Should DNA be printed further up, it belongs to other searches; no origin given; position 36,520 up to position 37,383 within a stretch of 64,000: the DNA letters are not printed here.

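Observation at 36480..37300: Winged-helix + Cas2-like fusion protein flanked by three copies of a perfect palindromic operator, immediately downstream of the T4SS pilin array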

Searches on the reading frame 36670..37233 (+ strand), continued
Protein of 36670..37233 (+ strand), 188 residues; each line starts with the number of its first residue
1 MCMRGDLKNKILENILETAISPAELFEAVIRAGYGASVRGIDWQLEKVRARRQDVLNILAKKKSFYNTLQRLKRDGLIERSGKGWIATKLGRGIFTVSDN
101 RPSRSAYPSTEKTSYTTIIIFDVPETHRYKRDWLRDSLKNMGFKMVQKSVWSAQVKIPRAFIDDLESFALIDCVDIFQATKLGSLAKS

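Call 20: predict_structure(alignment_id=A1)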
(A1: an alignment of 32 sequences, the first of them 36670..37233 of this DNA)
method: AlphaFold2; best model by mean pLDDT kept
length: 188 residues; sequences in the alignment: 32
mean_pLDDT: 87.9   pTM: 0.51
mean pLDDT of the five models: 87.9, 85.8, 85.0, 84.4, 83.1
residues with pLDDT >= 90: 133; 70-90: 33; 50-70: 20; < 50: 2
segments of 3 or more residues with pLDDT < 50: none
pLDDT, mean of each block of 10 residues (from residue 1): 62 67 88 92 93 93 94 96 95 78 72 94 96 95 96 95 94 95 71
secondary structure, 60 per line:
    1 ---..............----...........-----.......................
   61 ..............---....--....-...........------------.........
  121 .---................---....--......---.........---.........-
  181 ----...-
elements in order: H4-17 H22-32 H38-74 E78-81 E84-87 H89-99 E112-121 H125-140 E144-147 E150-155 H159-167 E174-179 E185-187

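Call 24: fold_search(model_id=the predicted structure, library=pdb)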
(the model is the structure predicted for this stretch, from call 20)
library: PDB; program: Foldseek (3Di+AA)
matches with E <= 10: 636; with E <= 0.001: 0
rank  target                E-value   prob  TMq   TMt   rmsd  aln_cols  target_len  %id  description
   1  3kfw                  5.7e-03  1.00  0.32  0.28   6.3       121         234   16  Uncharacterized protein Rv0674 from Mycobacterium tuberculosis (released 2009-12-01)
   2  8a39_AP1              7.3e-03  0.96  0.31  0.21  14.9       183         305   14  Crystal Structure of PaaX from Escherichia coli W (released 2023-07-05)
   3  5zyf_F                1.4e-02  1.00  0.29  0.61   3.3        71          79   27  Crystal structure of Streptococcus pyogenes type II-A Cas2 (released 2018-08-15)
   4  5xvo_F                1.6e-02  1.00  0.29  0.49   3.4        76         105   22  E. fae Cas1-Cas2/prespacer/target ternary complex revealing DNA sampling and half-integration states (released 2017-10-04)
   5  5zyf_C                1.8e-02  1.00  0.27  0.54   4.3        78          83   24  Crystal structure of Streptococcus pyogenes type II-A Cas2 (released 2018-08-15)
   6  8ia4_B                2.0e-02  1.00  0.29  0.55   3.4        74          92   26  Crystal structure of Cas2 in complex with AcrVA5-peptide (released 2023-03-22)
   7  8ia4_A                2.4e-02  1.00  0.29  0.53   3.6        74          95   26  Crystal structure of Cas2 in complex with AcrVA5-peptide (released 2023-03-22)
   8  9h6t_A                2.4e-02  1.00  0.29  0.48   3.5        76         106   24  Partial Cas1-Cas2 CRISPR integrase complex bound to a half-integration product, Streptococcus thermophilus DGCC 7710 C (released 2026-02-18)
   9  5zyf_A                2.6e-02  0.99  0.27  0.51   4.4        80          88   22  Crystal structure of Streptococcus pyogenes type II-A Cas2 (released 2018-08-15)
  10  6jhz_A                2.7e-02  1.00  0.29  0.54   3.5        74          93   26  Crystal structure of cas2 (released 2020-03-25)
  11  5xvn_F                2.7e-02  1.00  0.30  0.49   3.3        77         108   22  E. far Cas1-Cas2/prespacer binary complex (released 2017-10-04)
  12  5xvp_E                2.7e-02  1.00  0.30  0.50   3.3        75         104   23  E. fae Cas1-Cas2/prespacer/target ternary complex revealing the fully integrated states (released 2017-10-04)
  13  5xvo_E                2.7e-02  1.00  0.29  0.48   3.6        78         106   23  E. fae Cas1-Cas2/prespacer/target ternary complex revealing DNA sampling and half-integration states (released 2017-10-04)
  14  5xvn_E                2.9e-02  1.00  0.29  0.49   3.3        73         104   23  E. far Cas1-Cas2/prespacer binary complex (released 2017-10-04)
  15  8q2n_A                2.9e-02  1.00  0.30  0.49   3.3        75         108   24  Cas1-Cas2 CRISPR integrase bound to prespacer and target DNA, Streptococcus thermophilus DGCC 7710 CRISPR3 system (released 2024-08-14)
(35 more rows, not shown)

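Call 28: search_protein_families(library=pfam, proteins=[L002:7072-8991:+, L005:4541-5860:-], max_evalue=0.01)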
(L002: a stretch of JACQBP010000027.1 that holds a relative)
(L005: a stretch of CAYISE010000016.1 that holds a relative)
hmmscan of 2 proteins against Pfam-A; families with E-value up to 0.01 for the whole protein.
L002:7072-8991:+ (640 aa): 0 families

L005:4541-5860:- (439 aa): 3 families
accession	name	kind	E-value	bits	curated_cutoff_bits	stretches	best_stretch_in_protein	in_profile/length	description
PF02366.24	PMT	-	3e-24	86.4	22.7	1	15-248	3-235/245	Dolichyl-phosphate-mannose-protein mannosyltransferase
PF16192.10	PMT_4TMC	-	1.5e-20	74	32.4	1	282-439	12-186/202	C-terminal four TMM region of protein-O-mannosyltransferase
PF13231.12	PMT_2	-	4.2e-05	24.2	26.1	1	110-240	23-155/160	Dolichyl-phosphate-mannose-protein mannosyltransferase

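Call 31: find_encoding_contigs(protein=P0010, flank=10000, max_places=6)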
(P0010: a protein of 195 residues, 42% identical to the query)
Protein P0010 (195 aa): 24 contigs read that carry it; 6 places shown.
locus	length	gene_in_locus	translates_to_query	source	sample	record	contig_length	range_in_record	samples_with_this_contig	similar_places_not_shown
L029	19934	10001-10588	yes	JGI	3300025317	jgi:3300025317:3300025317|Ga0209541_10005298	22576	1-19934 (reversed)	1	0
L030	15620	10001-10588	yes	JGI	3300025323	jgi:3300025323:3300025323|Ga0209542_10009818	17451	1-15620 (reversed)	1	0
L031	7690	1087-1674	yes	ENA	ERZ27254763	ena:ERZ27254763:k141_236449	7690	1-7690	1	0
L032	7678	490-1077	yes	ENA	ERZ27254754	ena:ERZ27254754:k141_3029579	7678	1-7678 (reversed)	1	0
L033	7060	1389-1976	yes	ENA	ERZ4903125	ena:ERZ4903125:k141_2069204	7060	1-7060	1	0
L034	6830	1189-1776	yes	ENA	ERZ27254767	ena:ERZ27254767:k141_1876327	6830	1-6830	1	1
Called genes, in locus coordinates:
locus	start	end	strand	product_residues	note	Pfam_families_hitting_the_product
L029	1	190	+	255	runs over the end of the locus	PF00121:TIM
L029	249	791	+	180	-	PF00293:NUDIX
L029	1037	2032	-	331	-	PF01745:IPT, PF01715:IPPT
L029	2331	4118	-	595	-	PF07973:tRNA_SAD, PF00587:tRNA-synt_2b, PF03129:HGTP_anticodon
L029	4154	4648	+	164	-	-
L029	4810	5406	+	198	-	PF09827:CRISPR_Cas2 (faint), PF20803:PaaX_M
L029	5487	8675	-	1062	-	PF02811:PHP, PF07733:DNA_pol3_alpha, PF17657:DNA_pol3_finger, PF14579:HHH_6, PF01336:tRNA_anti-codon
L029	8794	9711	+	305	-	-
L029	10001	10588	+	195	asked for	PF20803:PaaX_M, PF09827:CRISPR_Cas2 (weak)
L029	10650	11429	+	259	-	PF01351:RNase_HII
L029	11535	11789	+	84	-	-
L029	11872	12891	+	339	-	PF02618:YceG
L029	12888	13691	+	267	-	PF13177:DNA_pol3_delta2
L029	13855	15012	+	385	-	PF25852:DUF6242_C (faint), PF02012:BNR (faint), PF14870:PSII_BNR (weak), PF15902:Sortilin-Vps10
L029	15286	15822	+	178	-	PF01765:RRF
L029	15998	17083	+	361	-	PF02163:Peptidase_M50, PF13180:PDZ_2 (faint)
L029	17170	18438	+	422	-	PF00587:tRNA-synt_2b, PF03129:HGTP_anticodon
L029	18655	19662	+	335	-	PF06723:MreB_Mbl, PF00022:Actin (faint), PF00012:HSP70, PF11104:PilM_2 (faint), PF14450:FtsA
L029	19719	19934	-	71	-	?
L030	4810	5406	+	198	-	PF09827:CRISPR_Cas2 (faint), PF20803:PaaX_M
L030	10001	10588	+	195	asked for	PF20803:PaaX_M, PF09827:CRISPR_Cas2 (weak)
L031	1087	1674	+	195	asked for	PF20803:PaaX_M, PF09827:CRISPR_Cas2 (weak)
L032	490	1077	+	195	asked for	PF20803:PaaX_M, PF09827:CRISPR_Cas2 (weak)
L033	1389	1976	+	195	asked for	PF20803:PaaX_M, PF09827:CRISPR_Cas2 (weak)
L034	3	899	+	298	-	?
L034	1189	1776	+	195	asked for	PF20803:PaaX_M, PF09827:CRISPR_Cas2 (weak)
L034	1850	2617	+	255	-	PF01351:RNase_HII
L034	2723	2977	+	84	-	-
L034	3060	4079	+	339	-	PF02618:YceG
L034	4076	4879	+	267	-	PF13177:DNA_pol3_delta2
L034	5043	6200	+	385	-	PF25852:DUF6242_C (faint), PF02012:BNR (faint), PF14870:PSII_BNR (weak), PF15902:Sortilin-Vps10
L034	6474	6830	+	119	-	?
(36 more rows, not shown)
